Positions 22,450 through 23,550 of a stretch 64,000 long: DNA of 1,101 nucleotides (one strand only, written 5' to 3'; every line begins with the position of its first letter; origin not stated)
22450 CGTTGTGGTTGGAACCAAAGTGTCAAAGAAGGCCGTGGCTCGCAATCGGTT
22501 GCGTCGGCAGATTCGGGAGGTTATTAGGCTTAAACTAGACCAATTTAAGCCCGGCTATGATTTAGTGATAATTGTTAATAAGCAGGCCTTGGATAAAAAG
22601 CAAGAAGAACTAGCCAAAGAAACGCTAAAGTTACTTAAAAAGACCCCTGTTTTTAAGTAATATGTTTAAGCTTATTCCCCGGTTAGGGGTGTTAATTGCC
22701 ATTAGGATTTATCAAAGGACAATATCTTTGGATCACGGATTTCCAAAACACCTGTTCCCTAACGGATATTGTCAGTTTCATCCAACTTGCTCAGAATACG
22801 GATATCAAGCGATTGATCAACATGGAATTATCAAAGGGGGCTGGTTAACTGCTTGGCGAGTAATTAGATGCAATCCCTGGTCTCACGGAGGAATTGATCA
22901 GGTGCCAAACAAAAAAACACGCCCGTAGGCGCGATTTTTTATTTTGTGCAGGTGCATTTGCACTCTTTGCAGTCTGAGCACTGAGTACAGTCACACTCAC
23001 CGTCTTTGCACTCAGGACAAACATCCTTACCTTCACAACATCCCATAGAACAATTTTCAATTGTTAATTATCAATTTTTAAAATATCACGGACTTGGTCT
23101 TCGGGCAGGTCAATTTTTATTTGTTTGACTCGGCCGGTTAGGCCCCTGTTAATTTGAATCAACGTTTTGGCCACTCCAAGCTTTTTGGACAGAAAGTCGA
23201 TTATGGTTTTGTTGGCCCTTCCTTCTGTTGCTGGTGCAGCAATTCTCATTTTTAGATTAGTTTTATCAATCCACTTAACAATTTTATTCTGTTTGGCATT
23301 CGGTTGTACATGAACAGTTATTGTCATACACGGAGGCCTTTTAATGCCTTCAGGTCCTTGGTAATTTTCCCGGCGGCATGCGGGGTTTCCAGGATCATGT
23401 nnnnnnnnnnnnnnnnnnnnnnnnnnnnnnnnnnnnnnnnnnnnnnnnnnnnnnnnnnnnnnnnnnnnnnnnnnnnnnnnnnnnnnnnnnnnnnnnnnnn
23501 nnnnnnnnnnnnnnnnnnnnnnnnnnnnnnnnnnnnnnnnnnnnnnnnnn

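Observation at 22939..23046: Unannotated 35-aa ORF with 11 cysteines (metallothionein-like) as last gene of the tig-nfo-yggU transcription unit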

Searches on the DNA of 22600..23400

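Call 51: search_rna_families(source=window, start=22600, end=23400, threshold=evalue, max_evalue=1)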
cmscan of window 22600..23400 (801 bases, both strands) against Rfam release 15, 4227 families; matches with E-value up to 1: 2.
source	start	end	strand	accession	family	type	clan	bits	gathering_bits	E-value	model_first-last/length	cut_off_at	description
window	22911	22968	-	RF00512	Leu_leader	Cis-reg; leader;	-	22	50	0.054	1-148/148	no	Leucine operon leader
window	23226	23352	+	RF01828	SprD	Gene; sRNA;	-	16.6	100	0.74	1-142/142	no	Small pathogenicity island RNA D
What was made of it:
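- Rfam gives a weak Leu_leader-like match over the ORF end and terminator (22 bits, E = 0.054, below the gathering score of 50; call 51).
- Tried and rejected: Rfam gave only a sub-threshold Leu_leader-like hit on the terminator (call 51).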

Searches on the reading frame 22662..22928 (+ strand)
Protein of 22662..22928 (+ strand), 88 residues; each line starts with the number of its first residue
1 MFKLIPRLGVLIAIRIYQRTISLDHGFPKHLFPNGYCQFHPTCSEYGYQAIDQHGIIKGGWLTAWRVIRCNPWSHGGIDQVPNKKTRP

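Call 4: search_protein_families(library=pfam, proteins=[window:22662-22928:+], max_evalue=10)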
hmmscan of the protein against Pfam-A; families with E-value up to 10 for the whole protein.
window:22662-22928:+ (88 aa): 1 family
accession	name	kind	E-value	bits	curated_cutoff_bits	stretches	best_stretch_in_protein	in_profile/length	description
PF01809.23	YidD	-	1.1e-25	89.6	27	1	10-81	4-67/67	Putative membrane protein insertion efficiency factor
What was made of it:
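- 22662..22928 (+): Convergent yidD. Its 3' end lies inside the terminator hairpin. Pfam YidD, E = 1.1e-25 (call 4).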

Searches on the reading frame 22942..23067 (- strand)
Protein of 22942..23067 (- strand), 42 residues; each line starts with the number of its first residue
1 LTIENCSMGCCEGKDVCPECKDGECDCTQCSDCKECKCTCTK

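Call 4: search_protein_families(library=pfam, proteins=[window:22942-23046:-], max_evalue=10)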
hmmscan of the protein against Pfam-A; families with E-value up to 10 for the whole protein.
seq(35 aa): 0 families

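Call 5: search_protein_families(library=ncbifam, proteins=[window:22942-23046:-], max_evalue=10)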
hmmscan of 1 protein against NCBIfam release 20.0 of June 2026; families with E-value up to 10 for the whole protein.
seq(35 aa): 0 families
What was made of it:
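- On SCIFF / ranthipeptide or other RiPP precursor: NCBIfam gave 0 hits (call 5).
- NCBIfam gave no hit (call 5).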

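Call 11: search_solved_structures(query=window:22942-23046:-, max_evalue=10, show_alignments=3)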
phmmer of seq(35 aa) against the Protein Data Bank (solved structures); distinct sequences matched with E-value up to 10: 2.
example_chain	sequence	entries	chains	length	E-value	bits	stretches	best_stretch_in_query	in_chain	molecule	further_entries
1wm8_A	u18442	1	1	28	0.95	13.2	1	4-21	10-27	Neurotoxin BmP03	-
1du9_A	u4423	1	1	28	1.4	12.8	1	4-21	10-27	BMP02 NEUROTOXIN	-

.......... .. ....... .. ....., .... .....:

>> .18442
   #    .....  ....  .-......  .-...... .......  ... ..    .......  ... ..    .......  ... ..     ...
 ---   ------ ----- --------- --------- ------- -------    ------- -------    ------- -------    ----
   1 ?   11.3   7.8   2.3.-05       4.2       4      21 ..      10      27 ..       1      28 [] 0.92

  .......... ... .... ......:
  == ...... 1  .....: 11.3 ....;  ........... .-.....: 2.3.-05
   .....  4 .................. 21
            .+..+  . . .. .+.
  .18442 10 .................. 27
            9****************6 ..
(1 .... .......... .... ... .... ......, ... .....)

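Call 12: find_homologous_proteins(query=window:22942-23067:-, max_evalue=10)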
Query seq(42 aa): no candidate shares three 5-residue words with the query. No homologue found.
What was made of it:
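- Tried and rejected: Word-index protein search with the in-frame padded 42-aa query found no candidate (call 12).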

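Call 18: search_protein_representatives(protein=window:22942-23046:-)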
Query: 35 residues. Proteins with E-value up to 0.001 (for the whole library): 0; up to 1e-10: 0; up to 1e-30: 0. The best 0 are listed.
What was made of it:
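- No protein database holds a relative (calls 12, 18).
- Tried and rejected: Exhaustive phmmer against 1.84 billion representatives gave 0 hits at E up to 0.001 (call 18).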

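Call 40: predict_structure(protein=window:22942-23046:-)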
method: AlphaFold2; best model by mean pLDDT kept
length: 35 residues; sequences in the alignment: 1
mean_pLDDT: 64.8   pTM: 0.25
mean pLDDT of the five models: 64.8, 64.2, 61.9, 60.4, 59.2
residues with pLDDT >= 90: 0; 70-90: 5; 50-70: 30; < 50: 0
segments of 3 or more residues with pLDDT < 50: none
pLDDT, mean of each block of 10 residues (from residue 1): 61 66 66 68
secondary structure, 60 per line:
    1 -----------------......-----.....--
elements in order: E18-23 E29-33
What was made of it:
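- The AlphaFold single-sequence model has low confidence (pLDDT 65, call 40).
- Tried and rejected: It was too poor for a fold search, so none was run (call 40).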

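Call 53: search_solved_structures(query=A2, max_evalue=10, show_alignments=3)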
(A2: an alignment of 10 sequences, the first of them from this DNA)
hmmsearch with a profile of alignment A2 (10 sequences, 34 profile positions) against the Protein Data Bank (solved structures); distinct sequences matched with E-value up to 10: 10.
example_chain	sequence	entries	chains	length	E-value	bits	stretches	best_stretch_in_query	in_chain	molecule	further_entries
1mey_C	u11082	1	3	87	0.25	15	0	9-16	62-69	CONSENSUS ZINC FINGER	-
2i13_A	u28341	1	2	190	1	13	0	9-16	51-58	Aart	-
9eh1_C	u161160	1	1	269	1.9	12.1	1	16-27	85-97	DNA-directed RNA polymerase II subunit RPB3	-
8a3y_C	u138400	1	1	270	1.9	12.1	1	16-27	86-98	DNA-directed RNA polymerase II subunit RPB3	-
6gml_C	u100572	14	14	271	1.9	12.1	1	16-27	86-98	RNA polymerase II subunit C | DNA-directed RNA polymerase II subunit RPB3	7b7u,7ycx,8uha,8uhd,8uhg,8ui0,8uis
7ega_q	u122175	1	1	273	2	12.1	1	16-27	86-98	DNA-directed RNA polymerase II subunit RPB3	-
29tk_C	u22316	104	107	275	2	12.1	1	16-27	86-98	DNA-directed RNA polymerase II subunit RPB3 | RNA polymerase II subunit C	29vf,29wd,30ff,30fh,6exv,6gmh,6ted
5flm_C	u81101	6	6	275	2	12.1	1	16-27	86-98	DNA-DIRECTED RNA POLYMERASE II SUBUNIT RPB3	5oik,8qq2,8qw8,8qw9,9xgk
28jc_C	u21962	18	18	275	2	12.1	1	16-27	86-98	DNA-directed RNA polymerase II subunit RPB3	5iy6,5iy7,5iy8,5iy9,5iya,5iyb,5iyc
8xrj_C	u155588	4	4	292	4.6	10.9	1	17-27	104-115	DNA-directed RNA polymerase II subunit RPB3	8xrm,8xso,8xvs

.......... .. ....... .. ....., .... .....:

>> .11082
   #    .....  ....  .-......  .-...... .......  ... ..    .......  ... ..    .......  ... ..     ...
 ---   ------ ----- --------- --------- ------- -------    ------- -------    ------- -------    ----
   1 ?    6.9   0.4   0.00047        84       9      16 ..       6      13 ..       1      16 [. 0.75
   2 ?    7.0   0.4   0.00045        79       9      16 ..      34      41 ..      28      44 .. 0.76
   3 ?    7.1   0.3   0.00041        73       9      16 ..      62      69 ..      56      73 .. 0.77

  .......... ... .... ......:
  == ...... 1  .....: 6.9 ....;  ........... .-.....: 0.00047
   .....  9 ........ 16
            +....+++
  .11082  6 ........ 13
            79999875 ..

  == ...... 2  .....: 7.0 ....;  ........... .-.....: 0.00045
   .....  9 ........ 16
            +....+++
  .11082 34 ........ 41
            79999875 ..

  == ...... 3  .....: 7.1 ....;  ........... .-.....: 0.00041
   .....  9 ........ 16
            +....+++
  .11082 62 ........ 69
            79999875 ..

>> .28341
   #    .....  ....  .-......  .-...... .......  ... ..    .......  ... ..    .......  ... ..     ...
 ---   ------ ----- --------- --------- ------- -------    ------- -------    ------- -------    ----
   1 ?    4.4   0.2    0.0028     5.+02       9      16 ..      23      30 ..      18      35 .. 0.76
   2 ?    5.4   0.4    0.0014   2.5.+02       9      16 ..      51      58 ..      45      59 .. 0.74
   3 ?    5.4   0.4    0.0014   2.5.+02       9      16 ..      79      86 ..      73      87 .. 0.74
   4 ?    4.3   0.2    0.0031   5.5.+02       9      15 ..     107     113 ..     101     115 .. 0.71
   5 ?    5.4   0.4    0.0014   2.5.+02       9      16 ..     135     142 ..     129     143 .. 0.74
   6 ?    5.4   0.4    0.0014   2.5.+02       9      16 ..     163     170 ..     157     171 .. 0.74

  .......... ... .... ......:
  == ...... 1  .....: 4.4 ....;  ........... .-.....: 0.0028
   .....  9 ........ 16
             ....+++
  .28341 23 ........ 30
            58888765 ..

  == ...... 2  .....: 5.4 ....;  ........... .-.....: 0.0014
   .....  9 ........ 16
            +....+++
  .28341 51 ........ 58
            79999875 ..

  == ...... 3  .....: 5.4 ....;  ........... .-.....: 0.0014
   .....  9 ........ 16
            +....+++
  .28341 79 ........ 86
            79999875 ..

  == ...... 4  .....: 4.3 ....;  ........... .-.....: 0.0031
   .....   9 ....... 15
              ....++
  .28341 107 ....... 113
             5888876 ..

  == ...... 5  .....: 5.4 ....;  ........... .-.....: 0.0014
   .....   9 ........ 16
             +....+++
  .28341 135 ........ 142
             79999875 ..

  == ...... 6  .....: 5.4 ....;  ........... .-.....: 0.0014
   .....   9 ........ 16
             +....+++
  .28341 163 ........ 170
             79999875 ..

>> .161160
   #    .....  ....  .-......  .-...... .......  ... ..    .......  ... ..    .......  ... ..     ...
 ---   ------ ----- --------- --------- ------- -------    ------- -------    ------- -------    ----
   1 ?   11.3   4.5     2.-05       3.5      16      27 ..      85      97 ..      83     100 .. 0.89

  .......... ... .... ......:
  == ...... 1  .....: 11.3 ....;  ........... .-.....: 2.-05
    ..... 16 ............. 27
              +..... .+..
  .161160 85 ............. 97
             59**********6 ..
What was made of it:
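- The PDB profile search gives weak, non-significant matches to CPECGK zinc-finger knuckles and to the RPB3 stretch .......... (E = 0.25-2; call 53).
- Tried and rejected: PDB searches with the sequence and with the family profile gave only non-significant hits to scorpion toxins, C2H2 knuckles and RPB3 (calls 11, 53).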

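Call 54: search_protein_families(library=pfam, alignment_id=A2, max_evalue=10)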
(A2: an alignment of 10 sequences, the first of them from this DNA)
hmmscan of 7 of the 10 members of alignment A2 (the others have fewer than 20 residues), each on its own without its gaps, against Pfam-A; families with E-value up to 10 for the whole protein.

A. member 1, seq(35 aa): 0 families

B. families by the number of members that match (of 7 scanned): 0 families
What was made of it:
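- Closest known: Bacterial metallothioneins SmtA/BmtA. Different: It does not match those profiles (calls 4, 54).
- Tried and rejected: Pfam and NCBIfam gave 0 hits (calls 4, 5, 54).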
